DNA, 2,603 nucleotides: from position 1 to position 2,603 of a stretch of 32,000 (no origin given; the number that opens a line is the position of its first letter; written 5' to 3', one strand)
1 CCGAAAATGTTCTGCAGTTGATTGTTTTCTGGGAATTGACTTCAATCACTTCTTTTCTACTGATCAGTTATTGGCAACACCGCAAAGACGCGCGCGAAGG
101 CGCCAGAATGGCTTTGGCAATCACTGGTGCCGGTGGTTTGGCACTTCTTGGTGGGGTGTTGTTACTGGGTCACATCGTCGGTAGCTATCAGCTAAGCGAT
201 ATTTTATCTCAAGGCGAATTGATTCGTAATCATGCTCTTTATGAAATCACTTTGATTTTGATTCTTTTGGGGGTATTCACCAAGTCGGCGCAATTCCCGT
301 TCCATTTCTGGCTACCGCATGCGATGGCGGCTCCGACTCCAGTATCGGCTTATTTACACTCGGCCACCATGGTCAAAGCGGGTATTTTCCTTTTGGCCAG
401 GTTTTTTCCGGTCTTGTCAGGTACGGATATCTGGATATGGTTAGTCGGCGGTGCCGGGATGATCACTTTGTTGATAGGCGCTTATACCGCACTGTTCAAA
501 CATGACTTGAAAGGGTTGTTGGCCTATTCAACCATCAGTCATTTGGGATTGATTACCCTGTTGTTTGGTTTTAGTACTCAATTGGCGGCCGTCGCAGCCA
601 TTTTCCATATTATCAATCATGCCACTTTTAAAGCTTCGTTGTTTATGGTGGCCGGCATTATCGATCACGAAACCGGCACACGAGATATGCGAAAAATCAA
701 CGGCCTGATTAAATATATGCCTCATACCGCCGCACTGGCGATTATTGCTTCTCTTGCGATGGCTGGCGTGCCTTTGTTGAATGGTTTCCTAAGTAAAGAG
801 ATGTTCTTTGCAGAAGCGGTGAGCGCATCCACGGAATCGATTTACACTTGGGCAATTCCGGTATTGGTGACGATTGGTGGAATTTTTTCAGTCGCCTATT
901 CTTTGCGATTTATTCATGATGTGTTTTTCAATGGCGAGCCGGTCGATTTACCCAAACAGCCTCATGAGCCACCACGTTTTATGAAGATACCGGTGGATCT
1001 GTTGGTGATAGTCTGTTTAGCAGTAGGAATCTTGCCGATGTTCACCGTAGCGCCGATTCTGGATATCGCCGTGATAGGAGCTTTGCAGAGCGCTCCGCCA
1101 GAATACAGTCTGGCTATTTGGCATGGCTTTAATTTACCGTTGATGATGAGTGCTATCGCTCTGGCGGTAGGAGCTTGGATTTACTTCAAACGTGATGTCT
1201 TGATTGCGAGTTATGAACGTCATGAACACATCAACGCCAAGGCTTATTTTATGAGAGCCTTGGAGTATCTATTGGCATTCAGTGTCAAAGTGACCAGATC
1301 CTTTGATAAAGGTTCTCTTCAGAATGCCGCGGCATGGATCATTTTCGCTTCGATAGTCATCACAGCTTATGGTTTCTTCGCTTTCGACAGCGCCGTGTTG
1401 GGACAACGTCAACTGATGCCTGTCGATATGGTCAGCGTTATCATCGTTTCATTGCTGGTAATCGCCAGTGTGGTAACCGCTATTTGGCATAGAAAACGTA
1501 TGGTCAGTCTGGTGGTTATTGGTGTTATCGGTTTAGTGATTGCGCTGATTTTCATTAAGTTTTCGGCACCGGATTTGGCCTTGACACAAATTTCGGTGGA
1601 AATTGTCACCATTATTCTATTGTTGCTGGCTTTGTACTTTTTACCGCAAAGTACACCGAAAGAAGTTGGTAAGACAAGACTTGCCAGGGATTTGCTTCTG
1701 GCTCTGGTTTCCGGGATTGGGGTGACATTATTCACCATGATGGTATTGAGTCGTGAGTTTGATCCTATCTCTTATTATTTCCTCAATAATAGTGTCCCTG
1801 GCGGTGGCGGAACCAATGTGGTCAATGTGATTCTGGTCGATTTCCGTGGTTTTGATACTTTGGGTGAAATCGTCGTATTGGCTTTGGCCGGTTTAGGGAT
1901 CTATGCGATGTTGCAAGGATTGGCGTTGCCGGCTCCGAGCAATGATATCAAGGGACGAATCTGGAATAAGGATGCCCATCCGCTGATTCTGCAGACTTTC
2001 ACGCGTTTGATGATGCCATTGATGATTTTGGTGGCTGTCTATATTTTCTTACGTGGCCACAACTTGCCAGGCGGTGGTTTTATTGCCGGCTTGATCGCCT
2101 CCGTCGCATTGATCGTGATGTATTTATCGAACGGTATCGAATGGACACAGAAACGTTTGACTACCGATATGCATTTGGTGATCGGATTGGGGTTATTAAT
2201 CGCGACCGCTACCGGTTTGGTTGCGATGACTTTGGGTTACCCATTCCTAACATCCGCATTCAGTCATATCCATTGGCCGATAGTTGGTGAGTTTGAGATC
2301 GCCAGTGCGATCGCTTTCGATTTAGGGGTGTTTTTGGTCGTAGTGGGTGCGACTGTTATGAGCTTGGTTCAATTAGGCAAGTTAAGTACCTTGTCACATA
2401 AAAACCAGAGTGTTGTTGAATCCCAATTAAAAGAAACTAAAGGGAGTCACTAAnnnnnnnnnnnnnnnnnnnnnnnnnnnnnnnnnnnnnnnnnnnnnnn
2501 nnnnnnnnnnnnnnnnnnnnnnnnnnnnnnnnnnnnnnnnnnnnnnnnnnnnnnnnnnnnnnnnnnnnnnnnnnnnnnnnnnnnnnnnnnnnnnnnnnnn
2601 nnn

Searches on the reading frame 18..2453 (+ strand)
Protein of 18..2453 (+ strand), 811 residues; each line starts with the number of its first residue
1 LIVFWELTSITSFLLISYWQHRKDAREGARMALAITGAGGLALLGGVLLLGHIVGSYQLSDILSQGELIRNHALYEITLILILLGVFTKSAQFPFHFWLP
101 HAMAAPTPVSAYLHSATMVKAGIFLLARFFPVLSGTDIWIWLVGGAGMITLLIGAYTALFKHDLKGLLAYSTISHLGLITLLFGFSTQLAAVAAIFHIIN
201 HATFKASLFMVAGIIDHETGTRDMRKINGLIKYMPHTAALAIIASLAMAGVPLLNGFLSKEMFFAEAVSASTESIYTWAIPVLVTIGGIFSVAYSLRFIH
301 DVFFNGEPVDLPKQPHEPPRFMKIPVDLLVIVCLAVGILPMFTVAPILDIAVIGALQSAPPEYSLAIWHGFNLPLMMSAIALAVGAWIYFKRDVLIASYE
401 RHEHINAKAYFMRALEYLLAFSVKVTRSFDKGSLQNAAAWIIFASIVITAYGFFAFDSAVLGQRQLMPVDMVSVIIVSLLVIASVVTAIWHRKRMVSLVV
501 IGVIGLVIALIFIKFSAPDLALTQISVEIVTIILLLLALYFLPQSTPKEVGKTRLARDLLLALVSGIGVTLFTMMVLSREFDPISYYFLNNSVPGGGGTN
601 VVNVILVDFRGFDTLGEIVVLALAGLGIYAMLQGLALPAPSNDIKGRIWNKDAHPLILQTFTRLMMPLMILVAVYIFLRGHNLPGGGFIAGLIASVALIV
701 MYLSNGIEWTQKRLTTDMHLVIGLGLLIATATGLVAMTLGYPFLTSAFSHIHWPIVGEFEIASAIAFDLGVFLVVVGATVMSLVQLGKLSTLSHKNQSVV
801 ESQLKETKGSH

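Call 72: search_protein_families(library=pfam, proteins=[window:18-2453:+], max_evalue=0.00001)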
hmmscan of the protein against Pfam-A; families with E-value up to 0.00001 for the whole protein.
window:18-2453:+ (811 aa): 4 families
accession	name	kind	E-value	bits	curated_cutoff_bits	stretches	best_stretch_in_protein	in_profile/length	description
PF00361.26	Proton_antipo_M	-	8.7e-62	209.4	21.5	1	1-276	7-284/294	NADH:quinone oxidoreductase/Mrp antiporter, TM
PF04039.18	MnhB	-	1.7e-38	132.1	22.5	1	657-780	1-126/127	Domain related to MnhB subunit of Na+/H+ antiporter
PF20501.3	MbhE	-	5.5e-26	90.9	27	1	554-634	2-83/98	MBH, subunit E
PF13244.11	MbhD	-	2.7e-19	69.5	27.2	1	479-544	1-67/67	MBH, subunit D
